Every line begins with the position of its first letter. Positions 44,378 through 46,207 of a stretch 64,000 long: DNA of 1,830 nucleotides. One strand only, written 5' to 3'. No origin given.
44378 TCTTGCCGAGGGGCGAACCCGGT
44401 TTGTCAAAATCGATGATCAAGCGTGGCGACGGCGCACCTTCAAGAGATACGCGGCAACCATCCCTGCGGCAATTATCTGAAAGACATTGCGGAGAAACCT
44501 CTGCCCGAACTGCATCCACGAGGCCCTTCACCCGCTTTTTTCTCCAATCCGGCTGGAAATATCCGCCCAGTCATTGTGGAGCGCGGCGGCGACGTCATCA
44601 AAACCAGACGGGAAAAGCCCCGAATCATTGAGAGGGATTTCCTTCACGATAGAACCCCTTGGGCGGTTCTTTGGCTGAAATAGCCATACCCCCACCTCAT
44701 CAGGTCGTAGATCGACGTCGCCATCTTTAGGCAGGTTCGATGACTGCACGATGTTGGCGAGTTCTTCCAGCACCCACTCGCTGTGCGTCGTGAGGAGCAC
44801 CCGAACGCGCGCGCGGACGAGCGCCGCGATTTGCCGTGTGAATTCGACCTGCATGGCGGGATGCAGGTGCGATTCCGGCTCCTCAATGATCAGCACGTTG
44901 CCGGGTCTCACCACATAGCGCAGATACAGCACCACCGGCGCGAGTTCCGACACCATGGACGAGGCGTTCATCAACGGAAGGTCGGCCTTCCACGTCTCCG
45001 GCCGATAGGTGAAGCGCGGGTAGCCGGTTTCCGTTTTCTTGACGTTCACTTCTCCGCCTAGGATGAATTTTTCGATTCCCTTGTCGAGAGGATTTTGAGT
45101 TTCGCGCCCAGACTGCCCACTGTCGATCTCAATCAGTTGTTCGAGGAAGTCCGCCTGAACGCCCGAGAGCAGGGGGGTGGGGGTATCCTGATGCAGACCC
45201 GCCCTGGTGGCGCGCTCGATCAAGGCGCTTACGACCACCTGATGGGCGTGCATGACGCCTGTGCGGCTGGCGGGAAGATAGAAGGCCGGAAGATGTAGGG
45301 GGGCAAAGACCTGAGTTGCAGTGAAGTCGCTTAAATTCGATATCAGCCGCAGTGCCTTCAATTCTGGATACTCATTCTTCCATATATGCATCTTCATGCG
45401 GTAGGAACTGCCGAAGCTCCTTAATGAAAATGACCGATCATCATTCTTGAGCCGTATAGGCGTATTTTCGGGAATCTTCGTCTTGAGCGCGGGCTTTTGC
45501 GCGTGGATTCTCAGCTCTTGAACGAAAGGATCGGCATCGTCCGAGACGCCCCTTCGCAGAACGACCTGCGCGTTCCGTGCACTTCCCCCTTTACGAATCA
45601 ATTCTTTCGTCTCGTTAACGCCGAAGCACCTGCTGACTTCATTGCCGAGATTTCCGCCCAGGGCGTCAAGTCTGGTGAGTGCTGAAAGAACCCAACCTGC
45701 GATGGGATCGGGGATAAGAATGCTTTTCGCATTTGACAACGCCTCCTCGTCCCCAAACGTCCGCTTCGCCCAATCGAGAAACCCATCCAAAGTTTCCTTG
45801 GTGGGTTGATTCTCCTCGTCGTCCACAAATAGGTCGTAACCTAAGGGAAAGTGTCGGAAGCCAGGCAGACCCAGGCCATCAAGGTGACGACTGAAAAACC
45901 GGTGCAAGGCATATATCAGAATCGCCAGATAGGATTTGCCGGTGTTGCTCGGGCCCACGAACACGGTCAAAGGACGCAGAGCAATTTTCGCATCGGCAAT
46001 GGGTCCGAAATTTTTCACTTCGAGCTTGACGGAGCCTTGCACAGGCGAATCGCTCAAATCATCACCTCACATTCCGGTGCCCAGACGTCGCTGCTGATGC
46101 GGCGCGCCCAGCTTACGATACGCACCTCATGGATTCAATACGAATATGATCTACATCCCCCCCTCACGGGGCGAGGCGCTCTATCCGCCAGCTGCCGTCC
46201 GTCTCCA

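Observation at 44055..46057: Candidate undescribed two-gene defence module: ABC/SMC-type AAA ATPase translationally coupled to a small PD-(D/E)xK-like protein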

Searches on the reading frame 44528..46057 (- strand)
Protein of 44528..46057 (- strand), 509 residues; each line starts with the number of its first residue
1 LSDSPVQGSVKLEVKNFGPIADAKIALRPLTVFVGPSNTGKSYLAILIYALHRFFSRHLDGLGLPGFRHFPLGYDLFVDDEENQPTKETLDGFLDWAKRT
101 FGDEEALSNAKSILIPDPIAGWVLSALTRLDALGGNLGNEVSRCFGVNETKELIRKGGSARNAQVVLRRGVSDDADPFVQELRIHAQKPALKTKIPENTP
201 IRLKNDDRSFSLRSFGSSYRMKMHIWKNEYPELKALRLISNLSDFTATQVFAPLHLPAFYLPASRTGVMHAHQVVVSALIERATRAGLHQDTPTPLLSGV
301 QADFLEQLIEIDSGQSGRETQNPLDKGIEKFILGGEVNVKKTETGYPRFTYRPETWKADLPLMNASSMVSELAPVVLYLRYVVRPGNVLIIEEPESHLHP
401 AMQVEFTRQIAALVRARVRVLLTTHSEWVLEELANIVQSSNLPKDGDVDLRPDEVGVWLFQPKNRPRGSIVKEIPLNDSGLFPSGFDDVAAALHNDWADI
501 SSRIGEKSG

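Call 3: search_protein_families(library=padloc, proteins=[window:44528-46057:-], max_evalue=0.01)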
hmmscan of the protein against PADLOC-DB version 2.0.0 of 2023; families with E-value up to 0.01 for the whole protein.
window:44528-46057:- (509 aa): 106 families (the best 25 are shown)
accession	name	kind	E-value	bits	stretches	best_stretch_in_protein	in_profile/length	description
PDLC04033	PD-T4-4_A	-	3.6e-35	120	2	302-438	246-378/460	-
PDLC04664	PDC-M47A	-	1.5e-28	98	2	303-437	243-373/461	-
PDLC03878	NsnB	-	2.8e-24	84.5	2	251-481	114-323/345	-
PDLC02979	AriA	-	1.6e-23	82.2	2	319-429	262-372/373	-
PDLC04032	PD-T4-4_A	-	2.6e-22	77.4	2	352-443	313-404/474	-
PDLC04710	PDC-M56A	-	4.9e-15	53.4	2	11-47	3-39/382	-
PDLC02980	AriA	-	1e-14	53.2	1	348-426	221-299/304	-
PDLC04214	HEC-02A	-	1.3e-13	48.9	2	381-441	233-293/338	-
PDLC04179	HEC-01A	-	2.3e-12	44.8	2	386-433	360-408/459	-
PDLC00065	GajA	-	1.2e-11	42.1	1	387-432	335-389/670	AAA ATPase domain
PDLC00063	GajA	-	4.8e-11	39.9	1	387-431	346-401/679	AAA ATPase domain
PDLC04707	PDC-M55A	-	8.3e-11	39.5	1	308-437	222-356/421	-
PDLC04178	HEC-01A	-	1.1e-10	39.2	2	387-431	289-332/399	-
PDLC00082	GajA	-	1.9e-10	37.8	1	387-430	374-418/694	AAA ATPase domain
PDLC02358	Old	-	2e-10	38.1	2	387-430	286-329/578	Old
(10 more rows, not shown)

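Call 4: search_protein_families(library=pfam, proteins=[window:44528-46057:-], max_evalue=0.1)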
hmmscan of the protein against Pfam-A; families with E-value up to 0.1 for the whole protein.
window:44528-46057:- (509 aa): 4 families
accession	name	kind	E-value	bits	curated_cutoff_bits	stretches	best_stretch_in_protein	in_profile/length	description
PF13175.12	AAA_15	-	5.7e-22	79.3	32.1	2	326-429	266-373/374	AAA ATPase domain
PF13304.12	AAA_21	-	1.3e-11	45.5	27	1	369-426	242-299/304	AAA domain, putative AbiEii toxin, Type IV TA system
PF13476.12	AAA_23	-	0.018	16.1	27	1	11-43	1-34/201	AAA domain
PF11398.14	DUF2813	-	0.031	14.1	21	0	383-404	283-302/372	Protein of unknown function (DUF2813)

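Call 5: search_protein_families(library=ncbifam, proteins=[window:44528-46057:-], max_evalue=0.1)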
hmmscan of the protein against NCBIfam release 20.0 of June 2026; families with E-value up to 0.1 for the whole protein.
window:44528-46057:- (509 aa): 9 families
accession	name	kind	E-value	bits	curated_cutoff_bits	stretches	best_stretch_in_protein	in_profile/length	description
NF047739.1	antiphage_MADS3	equivalog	6.7e-05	22.2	420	1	379-433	330-382/427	methylation-associated defense system AAA family ATPase MAD3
NF038234.1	retron_eff_Eco8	equivalog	0.00027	19.7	250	1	388-433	275-328/679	retron Eco8 family effector endonuclease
TIGR02857.1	CydD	equivalog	0.00046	19.3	435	1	380-437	471-527/529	thiol reductant ABC exporter subunit CydD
NF011967.0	PRK15439.1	equivalog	0.0024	16.4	586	1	375-450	148-220/510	autoinducer 2 ABC transporter ATP-binding protein LsrA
NF041760.1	PtuA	equivalog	0.0063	15.5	500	1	388-433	379-423/524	retron Ec78 anti-phage system effector ATPase PtuA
TIGR01277.1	thiQ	equivalog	0.009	15.6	245.05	1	379-449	140-208/213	thiamine ABC transporter ATP-binding protein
NF008039.0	PRK10771.1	equivalog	0.018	14.4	298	0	380-448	142-208/234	thiamine ABC transporter ATP-binding protein ThiQ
TIGR04435.1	restrict_AAA_1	hypoth_equivalog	0.022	13.5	300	1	387-430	420-470/568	restriction system-associated AAA family ATPase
NF008233.0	PRK11000.1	equivalog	0.045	12.6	568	0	30-54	31-55/369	maltose/maltodextrin ABC transporter ATP-binding protein MalK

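Call 27: find_homologous_proteins(query=window:44528-46057:-, max_evalue=0.001)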
Query window:44528-46057:- (509 aa): 6716 proteins with E <= 0.001 among 8000 candidates; the best 120 are listed.
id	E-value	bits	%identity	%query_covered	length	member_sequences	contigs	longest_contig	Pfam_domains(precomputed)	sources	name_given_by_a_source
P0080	0.0e+0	1154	100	100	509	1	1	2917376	PF13175.13,PF13304.13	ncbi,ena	-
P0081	4.8e-295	997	88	100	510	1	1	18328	PF13175.13,PF13304.13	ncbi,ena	-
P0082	6.2e-275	931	83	99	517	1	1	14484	PF13175.13,PF13304.13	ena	-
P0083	3.5e-183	628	61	99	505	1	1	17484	PF13175.13,PF13304.13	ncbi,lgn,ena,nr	ncbi:MAG: AAA family ATPase [Nitrospinae bacterium]|nr:AAA family ATPase [Nitrospinota bacterium]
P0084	3.9e-182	625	62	99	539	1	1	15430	PF13175.13,PF13304.13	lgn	-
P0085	8.7e-182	623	59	99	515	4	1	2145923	PF13175.13,PF13304.13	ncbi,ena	-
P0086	3.1e-173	595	59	99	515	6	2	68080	PF13175.13,PF13304.13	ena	-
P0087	6.0e-171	588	58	99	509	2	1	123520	PF13175.13,PF13304.13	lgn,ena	-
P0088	8.6e-166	571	57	99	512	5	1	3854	PF13175.13,PF13304.13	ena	-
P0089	1.4e-165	570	56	99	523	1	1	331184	PF13175.13,PF13304.13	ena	-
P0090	4.5e-165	568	57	99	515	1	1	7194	PF13175.13,PF13304.13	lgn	-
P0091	1.7e-164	566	56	99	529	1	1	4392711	PF13175.13,PF13304.13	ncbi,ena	-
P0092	1.8e-164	566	56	99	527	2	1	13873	PF13175.13,PF13304.13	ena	-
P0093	9.1e-164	564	57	99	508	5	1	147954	PF13175.13,PF13304.13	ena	-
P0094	1.4e-163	563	58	99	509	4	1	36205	PF13175.13,PF13304.13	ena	-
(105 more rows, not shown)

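Call 28: find_encoding_contigs(protein=P0081, flank=6000, max_places=3)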
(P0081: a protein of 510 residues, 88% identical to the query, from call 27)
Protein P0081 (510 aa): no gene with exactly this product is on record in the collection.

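Call 29: find_encoding_contigs(protein=P0082, flank=6000, max_places=3)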
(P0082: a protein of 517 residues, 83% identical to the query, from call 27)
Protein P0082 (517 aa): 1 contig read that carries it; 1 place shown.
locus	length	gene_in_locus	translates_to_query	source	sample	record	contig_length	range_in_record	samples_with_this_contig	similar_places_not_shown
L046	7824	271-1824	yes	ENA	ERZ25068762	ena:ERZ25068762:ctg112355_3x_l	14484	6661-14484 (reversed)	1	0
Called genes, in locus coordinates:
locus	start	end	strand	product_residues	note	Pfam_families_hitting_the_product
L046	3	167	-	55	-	?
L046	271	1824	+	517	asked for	PF13175:AAA_15, PF13304:AAA_21, PF13175:AAA_15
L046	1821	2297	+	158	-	-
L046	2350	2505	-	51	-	-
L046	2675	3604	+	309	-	PF18863:AbiJ_NTD4, PF14355:Abi_C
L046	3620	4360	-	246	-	PF05899:Cupin_3 (faint), PF02311:AraC_binding (weak), PF07883:Cupin_2, PF12973:Cupin_7 (faint), PF02311:AraC_binding (weak), PF07883:Cupin_2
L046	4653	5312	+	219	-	-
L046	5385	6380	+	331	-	-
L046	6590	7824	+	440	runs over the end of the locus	-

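Call 32: search_dna_similar(query=window:44528-46057:-, collection=plasmids, mode=protein, max_evalue=0.00001, max_rows=30)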
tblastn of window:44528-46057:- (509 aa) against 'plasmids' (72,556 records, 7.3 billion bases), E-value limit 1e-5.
Records with a match: 8; places in all: 8; records where one place covers at least 80% of the query: 0.
Best place of each record, by identity: <60% 8.
By first word of the organism name: Escherichia 6; Bernardetia 1; Annamia 1.
By predicted mobility (MOB-suite, as given by PLSDB): non-mobilizable 4; conjugative 2; mobilizable 2.
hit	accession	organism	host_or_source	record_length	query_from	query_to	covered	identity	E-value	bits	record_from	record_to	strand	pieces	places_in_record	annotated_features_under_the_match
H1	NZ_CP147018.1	Bernardetia sp. Wsw4-3y2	Red alga,Red algae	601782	202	508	60%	24.5%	2e-8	65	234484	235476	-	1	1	AAA family ATPase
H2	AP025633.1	Annamia dubia NIES-4383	-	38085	242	437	39%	28.1%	5e-7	61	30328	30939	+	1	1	hypothetical protein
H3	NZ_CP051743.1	Escherichia coli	Homo sapiens,whole organism,rectal swab ...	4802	377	500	24%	32.1%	9e-9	66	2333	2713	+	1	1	AAA family ATPase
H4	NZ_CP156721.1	Escherichia coli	Homo sapiens,drainage fluid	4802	377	500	24%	32.1%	9e-9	66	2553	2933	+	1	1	AAA family ATPase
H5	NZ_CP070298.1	Escherichia albertii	Shanxi,Poultry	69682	357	495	27%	26.4%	2e-6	58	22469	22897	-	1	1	AAA family ATPase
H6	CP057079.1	Escherichia coli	culture,Pooled pig faecal samples ...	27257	357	495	27%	26.4%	2e-6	58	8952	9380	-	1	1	AAA family ATPase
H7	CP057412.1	Escherichia coli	culture,Pooled pig faecal samples ...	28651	357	495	27%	26.4%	2e-6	58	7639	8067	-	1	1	AAA family ATPase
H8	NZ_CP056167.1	Escherichia marmotae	culture,Freshwater sample from upstream ...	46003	357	495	27%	26.4%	2e-6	58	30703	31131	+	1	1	AAA family ATPase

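Call 34: get_annotated_region(hit=H1, flank=3000)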
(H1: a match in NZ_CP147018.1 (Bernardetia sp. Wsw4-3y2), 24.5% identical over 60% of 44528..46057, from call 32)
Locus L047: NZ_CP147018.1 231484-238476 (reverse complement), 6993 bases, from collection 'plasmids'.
description: Bernardetia sp. Wsw4-3y2 plasmid plasmd1, complete sequence
organism: Bernardetia sp. Wsw4-3y2 (NCBI taxid 3127471)
taxonomy: Bacteria; Bacteroidota; Cytophagia; Cytophagales; Bernardetiaceae; Bernardetia; Bernardetia sp. Wsw4-3y2
host: -; source: Red alga,Red algae; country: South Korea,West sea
typing (MOB-suite, as given by PLSDB): non-mobilizable
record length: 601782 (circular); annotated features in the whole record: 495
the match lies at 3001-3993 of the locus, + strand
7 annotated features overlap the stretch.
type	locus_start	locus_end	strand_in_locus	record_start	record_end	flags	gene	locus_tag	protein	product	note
CDS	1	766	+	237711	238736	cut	thiL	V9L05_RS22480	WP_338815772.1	thiamine-phosphate kinase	GO:0009228 - thiamine biosynthetic process [Evidence IEA]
CDS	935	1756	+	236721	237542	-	panB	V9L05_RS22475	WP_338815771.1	3-methyl-2-oxobutanoate hydroxymethyltransferase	GO:0015940 - pantothenate biosynthetic process [Evidence IEA]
CDS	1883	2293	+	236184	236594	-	-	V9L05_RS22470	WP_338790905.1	STAS/SEC14 domain-containing protein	-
CDS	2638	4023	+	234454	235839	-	-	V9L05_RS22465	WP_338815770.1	AAA family ATPase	-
CDS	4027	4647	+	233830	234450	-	-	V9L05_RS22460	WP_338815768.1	hypothetical protein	-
CDS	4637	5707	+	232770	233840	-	-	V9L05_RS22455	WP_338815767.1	aminopeptidase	-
CDS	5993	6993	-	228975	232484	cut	-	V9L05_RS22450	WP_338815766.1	GMC oxidoreductase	-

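Call 42: search_protein_families(library=padloc, proteins=[L047:4027-4647:+, L047:2638-4023:+, L046:1821-2297:+, L046:2675-3604:+], max_evalue=0.01)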
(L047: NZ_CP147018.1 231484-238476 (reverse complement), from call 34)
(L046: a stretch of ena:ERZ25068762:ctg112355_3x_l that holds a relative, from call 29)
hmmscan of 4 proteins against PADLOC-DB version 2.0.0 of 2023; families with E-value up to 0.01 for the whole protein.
L047:4027-4647:+ (206 aa): 7 families
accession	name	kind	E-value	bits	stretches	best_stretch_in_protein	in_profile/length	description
PDLC04035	PD-T4-4_B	-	1.1e-12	46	1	4-126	2-139/206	-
PDLC04034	PD-T4-4_B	-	6e-12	43.7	1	21-145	21-149/190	-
PDLC04668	PDC-M47B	-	7.3e-10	36.9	1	7-173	7-173/186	-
PDLC04665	PDC-M47B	-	2.3e-09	35.2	1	27-134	31-136/202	-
PDLC04666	PDC-M47B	-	2e-08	32.3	1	25-148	10-134/174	-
PDLC04037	PD-T4-4_B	-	1.3e-06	26.3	1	5-141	7-146/190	-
PDLC04036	PD-T4-4_B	-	0.00045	18.2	1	60-145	85-161/203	-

L047:2638-4023:+ (461 aa): 65 families (the best 25 are shown)
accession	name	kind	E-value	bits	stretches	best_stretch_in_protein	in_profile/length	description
PDLC04033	PD-T4-4_A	-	1.9e-99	331.9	1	1-444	1-454/460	-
PDLC04664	PDC-M47A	-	1.2e-87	292.8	1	1-409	1-412/461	-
PDLC04032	PD-T4-4_A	-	1.3e-68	230.1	1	1-451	1-472/474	-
PDLC02979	AriA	-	9.2e-28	96.1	1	2-363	5-373/373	-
PDLC03878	NsnB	-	5.8e-20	70.3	1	3-383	5-300/345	-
PDLC02980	AriA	-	1.2e-19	69.4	1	21-363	1-303/304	-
PDLC04214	HEC-02A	-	2.7e-14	51.2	2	257-367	175-286/338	-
PDLC02358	Old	-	2.7e-14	50.9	2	313-395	279-363/578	Old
PDLC04213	HEC-02A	-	2.1e-13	48.5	1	239-367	154-280/337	-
PDLC04710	PDC-M56A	-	2.5e-13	47.8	2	315-392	237-314/382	-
PDLC04146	HEC-02B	-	1e-11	42.5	1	317-380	238-299/344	-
PDLC00265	PtuA1|PtuA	-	5.8e-11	40.2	1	21-368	32-377/479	AAA ATPase domain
PDLC04177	HEC-01A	-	1.7e-10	38.5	1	203-368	185-345/393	-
PDLC00075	GajA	-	2.1e-10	37.8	1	301-367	252-314/536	AAA ATPase domain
PDLC02335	AbiLi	-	3.9e-10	37.3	1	2-369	52-247/326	AbiLi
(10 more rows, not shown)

L046:1821-2297:+ (158 aa): 0 families

L046:2675-3604:+ (309 aa): 1 family
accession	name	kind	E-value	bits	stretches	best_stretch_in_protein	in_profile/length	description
PDLC04997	PDC-S32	-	2.6e-11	41.8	1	6-221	9-210/285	-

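Call 43: get_annotated_region(hit=H2, flank=3000)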
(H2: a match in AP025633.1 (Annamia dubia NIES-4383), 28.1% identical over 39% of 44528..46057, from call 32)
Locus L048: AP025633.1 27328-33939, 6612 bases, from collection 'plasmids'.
description: Annamia dubia NIES-4383 plasmid pANN4383.03 DNA, complete sequence
organism: Annamia dubia NIES-4383 (NCBI taxid 2759045)
taxonomy: Bacteria; Cyanobacteriota; Cyanophyceae; Chroococcales; Geminocystaceae; Annamia; Annamia dubia; Annamia dubia NIES-4383
host: -; source: -; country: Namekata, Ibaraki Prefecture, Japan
typing (MOB-suite, as given by PLSDB): non-mobilizable
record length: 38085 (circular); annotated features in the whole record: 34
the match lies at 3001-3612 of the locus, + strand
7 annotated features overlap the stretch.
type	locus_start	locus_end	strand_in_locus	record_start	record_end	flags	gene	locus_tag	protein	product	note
CDS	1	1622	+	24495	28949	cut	-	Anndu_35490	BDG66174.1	hypothetical protein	-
CDS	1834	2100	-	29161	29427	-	-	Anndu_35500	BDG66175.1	hypothetical protein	-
CDS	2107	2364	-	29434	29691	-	-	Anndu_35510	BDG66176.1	hypothetical protein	-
CDS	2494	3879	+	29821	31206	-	-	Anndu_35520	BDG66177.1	hypothetical protein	-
CDS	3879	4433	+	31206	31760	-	-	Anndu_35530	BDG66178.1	hypothetical protein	-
CDS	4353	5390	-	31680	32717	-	-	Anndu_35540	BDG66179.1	hypothetical protein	-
CDS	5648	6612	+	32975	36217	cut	-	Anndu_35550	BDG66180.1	hypothetical protein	-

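Call 44: get_annotated_region(hit=H5, flank=3000)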
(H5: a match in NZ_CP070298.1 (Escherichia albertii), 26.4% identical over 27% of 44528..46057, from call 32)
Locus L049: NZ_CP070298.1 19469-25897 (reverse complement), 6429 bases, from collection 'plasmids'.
description: Escherichia albertii strain Sample 165 plasmid pESA136_2, complete sequence
organism: Escherichia albertii (NCBI taxid 208962)
taxonomy: Bacteria; Pseudomonadota; Gammaproteobacteria; Enterobacterales; Enterobacteriaceae; Escherichia; Escherichia albertii
host: -; source: Shanxi,Poultry; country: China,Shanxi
typing (MOB-suite, as given by PLSDB): conjugative; replicon IncFIA,IncFIB,IncX1; relaxase MOBP; mating-pair formation MPF_T
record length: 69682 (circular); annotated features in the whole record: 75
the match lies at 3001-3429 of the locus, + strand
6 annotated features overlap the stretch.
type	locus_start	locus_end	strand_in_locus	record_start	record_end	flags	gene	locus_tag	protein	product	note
CDS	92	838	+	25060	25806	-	istB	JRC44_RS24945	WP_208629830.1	IS21-like element helper ATPase IstB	-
CDS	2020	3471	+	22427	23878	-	-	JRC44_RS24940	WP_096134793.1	AAA family ATPase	-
CDS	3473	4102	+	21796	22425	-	-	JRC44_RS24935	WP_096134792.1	hypothetical protein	-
CDS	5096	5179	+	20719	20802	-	dinQ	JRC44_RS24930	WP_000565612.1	damage-inducible type I toxin DinQ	-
CDS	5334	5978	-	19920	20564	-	-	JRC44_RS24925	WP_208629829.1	recombinase family protein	-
CDS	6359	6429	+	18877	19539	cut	-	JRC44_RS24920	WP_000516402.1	division plane positioning ATPase MipZ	-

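Call 68: search_solved_structures(query=A4, max_evalue=0.001)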
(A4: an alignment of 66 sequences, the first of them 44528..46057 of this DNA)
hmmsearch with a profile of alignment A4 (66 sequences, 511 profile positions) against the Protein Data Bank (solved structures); distinct sequences matched with E-value up to 0.001: 1.
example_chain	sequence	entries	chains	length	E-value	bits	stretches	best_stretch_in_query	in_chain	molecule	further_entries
6p74_A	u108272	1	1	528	3.9e-05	25.8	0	381-422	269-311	Putative ATP-dependent endonuclease of the OLD family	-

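Call 74: predict_structure(alignment_id=A4)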
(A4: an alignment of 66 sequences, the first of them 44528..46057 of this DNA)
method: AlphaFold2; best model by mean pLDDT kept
length: 509 residues; sequences in the alignment: 66
mean_pLDDT: 78.4   pTM: 0.85
mean pLDDT of the five models: 78.4, 78.2, 75.9, 74.9, 73.1
residues with pLDDT >= 90: 124; 70-90: 257; 50-70: 91; < 50: 37
segments of 3 or more residues with pLDDT < 50: 1-7, 58-66, 315-320, 497-509
pLDDT, mean of each block of 10 residues (from residue 1): 44 93 93 88 95 73 51 62 81 91 83 87 83 89 90 80 88 73 89 83 70 83 86 85 80 86 66 64 57 68 82 53 75 87 78 91 82 85 87 84 91 91 91 87 64 91 76 77 66 57 41
secondary structure, 60 per line:
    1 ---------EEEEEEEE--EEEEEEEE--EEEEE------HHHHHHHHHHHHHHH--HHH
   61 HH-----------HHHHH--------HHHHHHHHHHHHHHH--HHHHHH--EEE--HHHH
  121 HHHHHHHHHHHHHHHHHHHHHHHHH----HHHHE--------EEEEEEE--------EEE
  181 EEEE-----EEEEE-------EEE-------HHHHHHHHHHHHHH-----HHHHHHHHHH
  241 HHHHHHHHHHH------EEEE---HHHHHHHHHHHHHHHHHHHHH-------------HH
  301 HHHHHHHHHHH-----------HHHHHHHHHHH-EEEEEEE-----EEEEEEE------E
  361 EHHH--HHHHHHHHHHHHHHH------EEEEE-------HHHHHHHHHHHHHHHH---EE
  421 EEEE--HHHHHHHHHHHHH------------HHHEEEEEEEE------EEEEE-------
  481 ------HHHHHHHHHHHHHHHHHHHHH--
elements in order: E10-17 E20-27 E30-34 H41-55 H58-62 H74-78 H87-101 H104-109 E112-114 H117-145 H150-153 E163-169 E178-184 E190-194 E202-204 H212-225 H231-251 E258-261 H265-285 H299-311 H323-333 E335-341 E347-353 H367-381 E388-392 H400-415 E419-424 H427-439 E455-462 E469-473 H487-507

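Call 76: fold_search(model_id=the predicted structure, library=pdb)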
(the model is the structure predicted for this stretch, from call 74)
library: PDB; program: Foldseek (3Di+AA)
matches with E <= 10: 1229; with E <= 0.001: 216
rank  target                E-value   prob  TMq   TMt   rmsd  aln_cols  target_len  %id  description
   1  9n6b_B                1.4e-13  1.00  0.31  0.31  21.8       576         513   14  Structure of the retron IA complex with HNH nuclease in the "up" orientation (released 2025-04-23)
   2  9n69_B                2.7e-13  1.00  0.31  0.31  21.7       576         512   14  Structure of the retron IA complex with HNH nuclease in the "down" orientation (released 2025-04-23)
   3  9n69_C                3.0e-13  1.00  0.33  0.37  21.8       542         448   14  Structure of the retron IA complex with HNH nuclease in the "down" orientation (released 2025-04-23)
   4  9n6c_B                1.6e-12  1.00  0.31  0.35  21.7       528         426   14  Structure of the Retron IA Complex without the HNH Nuclease (released 2025-04-23)
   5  9n69_D                1.8e-12  1.00  0.34  0.40  15.0       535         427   13  Structure of the retron IA complex with HNH nuclease in the "down" orientation (released 2025-04-23)
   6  8eea_B                2.6e-12  1.00  0.35  0.46  15.8       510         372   11  Structure of E.coli Septu (PtuAB) complex (released 2023-12-27)
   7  9n6b_C                4.4e-12  1.00  0.34  0.38  21.8       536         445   13  Structure of the retron IA complex with HNH nuclease in the "up" orientation (released 2025-04-23)
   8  9n6c_D                8.0e-12  1.00  0.32  0.37  16.3       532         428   15  Structure of the Retron IA Complex without the HNH Nuclease (released 2025-04-23)
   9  8eea_A                8.9e-12  1.00  0.35  0.46  16.6       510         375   12  Structure of E.coli Septu (PtuAB) complex (released 2023-12-27)
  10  9n6c_C                8.9e-12  1.00  0.33  0.37  21.6       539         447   13  Structure of the Retron IA Complex without the HNH Nuclease (released 2025-04-23)
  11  9n69_A                1.0e-11  1.00  0.33  0.32  16.8       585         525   14  Structure of the retron IA complex with HNH nuclease in the "down" orientation (released 2025-04-23)
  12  9n6b_A                1.4e-11  1.00  0.31  0.30  17.3       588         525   14  Structure of the retron IA complex with HNH nuclease in the "up" orientation (released 2025-04-23)
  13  9kjy_E                1.9e-11  1.00  0.36  0.36  14.3       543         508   13  Cryo-EM structure of the Retron-Eco7 complex (state 2) (released 2025-11-12)
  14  9kjx_E                4.0e-11  1.00  0.36  0.36  15.8       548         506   12  Cryo-EM structure of the Retron-Eco7 complex (state 1) (released 2025-11-12)
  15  9kjx_B                6.2e-11  1.00  0.37  0.36  17.3       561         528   12  Cryo-EM structure of the Retron-Eco7 complex (state 1) (released 2025-11-12)
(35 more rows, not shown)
